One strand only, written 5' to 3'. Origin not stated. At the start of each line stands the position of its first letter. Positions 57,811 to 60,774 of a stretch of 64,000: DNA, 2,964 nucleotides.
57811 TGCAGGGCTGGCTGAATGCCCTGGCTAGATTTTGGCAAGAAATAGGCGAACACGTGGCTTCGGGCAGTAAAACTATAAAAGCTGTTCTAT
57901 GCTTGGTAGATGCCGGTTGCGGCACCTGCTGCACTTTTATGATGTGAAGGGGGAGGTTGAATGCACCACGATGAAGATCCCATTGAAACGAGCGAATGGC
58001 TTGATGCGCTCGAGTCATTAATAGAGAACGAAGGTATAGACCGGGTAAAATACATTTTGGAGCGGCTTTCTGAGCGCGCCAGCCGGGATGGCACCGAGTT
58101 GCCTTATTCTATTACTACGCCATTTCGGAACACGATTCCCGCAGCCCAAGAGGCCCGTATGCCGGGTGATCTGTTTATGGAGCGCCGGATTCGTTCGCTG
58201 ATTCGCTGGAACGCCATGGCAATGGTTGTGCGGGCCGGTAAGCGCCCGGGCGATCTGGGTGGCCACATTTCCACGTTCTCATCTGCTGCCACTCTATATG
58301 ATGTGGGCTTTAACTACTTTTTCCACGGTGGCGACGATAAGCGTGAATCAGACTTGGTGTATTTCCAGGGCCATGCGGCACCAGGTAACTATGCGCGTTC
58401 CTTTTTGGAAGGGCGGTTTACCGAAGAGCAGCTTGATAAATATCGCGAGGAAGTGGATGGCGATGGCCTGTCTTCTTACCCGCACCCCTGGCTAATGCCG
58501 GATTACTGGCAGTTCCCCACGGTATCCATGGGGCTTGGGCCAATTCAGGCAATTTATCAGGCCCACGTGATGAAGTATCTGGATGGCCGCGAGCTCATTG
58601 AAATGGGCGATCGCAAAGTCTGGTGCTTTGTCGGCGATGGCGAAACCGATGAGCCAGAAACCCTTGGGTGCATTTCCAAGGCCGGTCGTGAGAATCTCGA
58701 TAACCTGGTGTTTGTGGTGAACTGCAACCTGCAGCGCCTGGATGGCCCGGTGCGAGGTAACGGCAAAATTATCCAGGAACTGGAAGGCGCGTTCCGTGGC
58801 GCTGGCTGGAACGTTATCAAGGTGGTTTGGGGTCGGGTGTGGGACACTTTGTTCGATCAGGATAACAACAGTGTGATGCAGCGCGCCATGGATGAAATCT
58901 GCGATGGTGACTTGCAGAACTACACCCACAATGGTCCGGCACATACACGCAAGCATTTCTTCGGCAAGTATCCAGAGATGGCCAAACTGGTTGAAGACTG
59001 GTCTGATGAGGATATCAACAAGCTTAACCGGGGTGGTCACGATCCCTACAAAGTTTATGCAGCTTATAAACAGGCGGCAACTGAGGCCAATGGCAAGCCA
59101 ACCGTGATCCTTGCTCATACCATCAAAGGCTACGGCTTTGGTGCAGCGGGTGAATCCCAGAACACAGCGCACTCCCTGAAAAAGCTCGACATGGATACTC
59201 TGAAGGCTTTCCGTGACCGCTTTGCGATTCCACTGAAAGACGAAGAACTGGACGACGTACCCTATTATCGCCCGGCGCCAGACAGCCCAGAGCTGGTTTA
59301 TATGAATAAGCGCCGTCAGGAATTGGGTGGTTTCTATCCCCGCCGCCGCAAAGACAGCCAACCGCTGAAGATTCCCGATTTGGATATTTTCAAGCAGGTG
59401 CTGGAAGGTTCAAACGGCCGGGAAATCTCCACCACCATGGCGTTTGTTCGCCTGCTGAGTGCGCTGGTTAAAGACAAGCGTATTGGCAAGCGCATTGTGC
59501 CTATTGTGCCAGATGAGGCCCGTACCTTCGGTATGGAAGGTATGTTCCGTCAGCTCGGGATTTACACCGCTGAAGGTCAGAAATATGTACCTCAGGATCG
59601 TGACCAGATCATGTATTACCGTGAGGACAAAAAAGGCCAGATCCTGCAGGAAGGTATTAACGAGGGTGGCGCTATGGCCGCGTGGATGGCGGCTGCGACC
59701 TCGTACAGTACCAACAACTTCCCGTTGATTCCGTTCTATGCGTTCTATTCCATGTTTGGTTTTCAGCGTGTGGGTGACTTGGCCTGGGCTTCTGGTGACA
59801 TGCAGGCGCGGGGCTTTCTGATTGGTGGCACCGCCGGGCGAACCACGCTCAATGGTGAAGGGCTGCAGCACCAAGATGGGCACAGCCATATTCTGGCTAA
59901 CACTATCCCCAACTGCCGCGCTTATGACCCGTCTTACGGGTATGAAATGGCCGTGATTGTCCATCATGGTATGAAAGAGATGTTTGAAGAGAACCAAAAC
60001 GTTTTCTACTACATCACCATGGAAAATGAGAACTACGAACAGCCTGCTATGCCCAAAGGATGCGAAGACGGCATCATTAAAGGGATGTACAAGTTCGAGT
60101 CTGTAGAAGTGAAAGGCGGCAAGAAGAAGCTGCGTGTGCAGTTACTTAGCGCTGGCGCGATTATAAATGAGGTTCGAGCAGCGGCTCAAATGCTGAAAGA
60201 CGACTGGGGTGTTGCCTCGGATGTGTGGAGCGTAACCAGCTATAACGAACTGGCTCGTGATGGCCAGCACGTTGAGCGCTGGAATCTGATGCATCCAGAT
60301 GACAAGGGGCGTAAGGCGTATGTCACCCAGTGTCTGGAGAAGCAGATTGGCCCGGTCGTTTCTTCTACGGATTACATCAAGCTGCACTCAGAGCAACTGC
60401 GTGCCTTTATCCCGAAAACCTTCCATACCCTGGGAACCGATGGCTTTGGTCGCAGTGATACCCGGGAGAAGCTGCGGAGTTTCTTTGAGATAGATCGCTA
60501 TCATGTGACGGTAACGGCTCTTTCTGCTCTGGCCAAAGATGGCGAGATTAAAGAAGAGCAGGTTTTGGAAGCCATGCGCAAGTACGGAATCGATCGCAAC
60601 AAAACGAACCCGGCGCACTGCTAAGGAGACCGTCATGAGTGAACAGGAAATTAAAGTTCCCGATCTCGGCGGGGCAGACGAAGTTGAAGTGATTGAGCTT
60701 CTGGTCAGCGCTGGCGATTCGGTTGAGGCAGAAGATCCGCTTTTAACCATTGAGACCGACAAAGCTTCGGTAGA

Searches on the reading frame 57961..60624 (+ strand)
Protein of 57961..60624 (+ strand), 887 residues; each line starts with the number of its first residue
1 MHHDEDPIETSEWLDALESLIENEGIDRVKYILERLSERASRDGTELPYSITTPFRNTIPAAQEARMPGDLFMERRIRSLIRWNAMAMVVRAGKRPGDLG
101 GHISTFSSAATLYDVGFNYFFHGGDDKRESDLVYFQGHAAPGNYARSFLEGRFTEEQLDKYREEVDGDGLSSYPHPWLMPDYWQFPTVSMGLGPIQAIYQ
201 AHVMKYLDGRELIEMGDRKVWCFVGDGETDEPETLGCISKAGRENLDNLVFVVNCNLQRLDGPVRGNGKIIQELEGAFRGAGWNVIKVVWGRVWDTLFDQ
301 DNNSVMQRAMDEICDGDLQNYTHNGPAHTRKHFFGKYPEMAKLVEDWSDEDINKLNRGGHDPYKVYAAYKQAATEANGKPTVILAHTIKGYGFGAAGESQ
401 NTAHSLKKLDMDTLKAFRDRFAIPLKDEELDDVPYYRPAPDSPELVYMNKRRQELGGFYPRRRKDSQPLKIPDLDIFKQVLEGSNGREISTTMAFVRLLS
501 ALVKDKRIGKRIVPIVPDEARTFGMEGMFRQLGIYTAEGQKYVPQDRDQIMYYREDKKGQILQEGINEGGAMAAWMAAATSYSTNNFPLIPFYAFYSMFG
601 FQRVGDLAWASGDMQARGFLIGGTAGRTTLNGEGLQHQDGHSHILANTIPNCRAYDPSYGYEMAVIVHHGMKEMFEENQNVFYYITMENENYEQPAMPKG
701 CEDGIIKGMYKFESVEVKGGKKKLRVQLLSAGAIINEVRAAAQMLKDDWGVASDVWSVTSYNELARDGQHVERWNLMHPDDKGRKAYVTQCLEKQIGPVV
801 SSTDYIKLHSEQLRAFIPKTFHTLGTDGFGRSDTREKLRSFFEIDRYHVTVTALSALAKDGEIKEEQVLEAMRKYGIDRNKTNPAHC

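Call 77: search_protein_families(library=pfam, proteins=[window:57961-60624:+], max_evalue=0.00001)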
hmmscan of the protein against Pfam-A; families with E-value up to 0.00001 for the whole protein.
window:57961-60624:+ (887 aa): 3 families
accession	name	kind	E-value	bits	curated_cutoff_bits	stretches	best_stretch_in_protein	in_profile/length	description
PF17831.6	PDH_E1_M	-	8.8e-121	401.9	23.2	1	469-695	1-229/229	Pyruvate dehydrogenase E1 component middle domain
PF22613.1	Transketolase_C_1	-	1.2e-21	77.5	27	1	708-845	1-113/113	Transketolase-like TK C-terminal domain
PF00456.26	Transketolase_N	-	2.6e-10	40.3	22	1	198-289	122-214/334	Transketolase, thiamine diphosphate binding domain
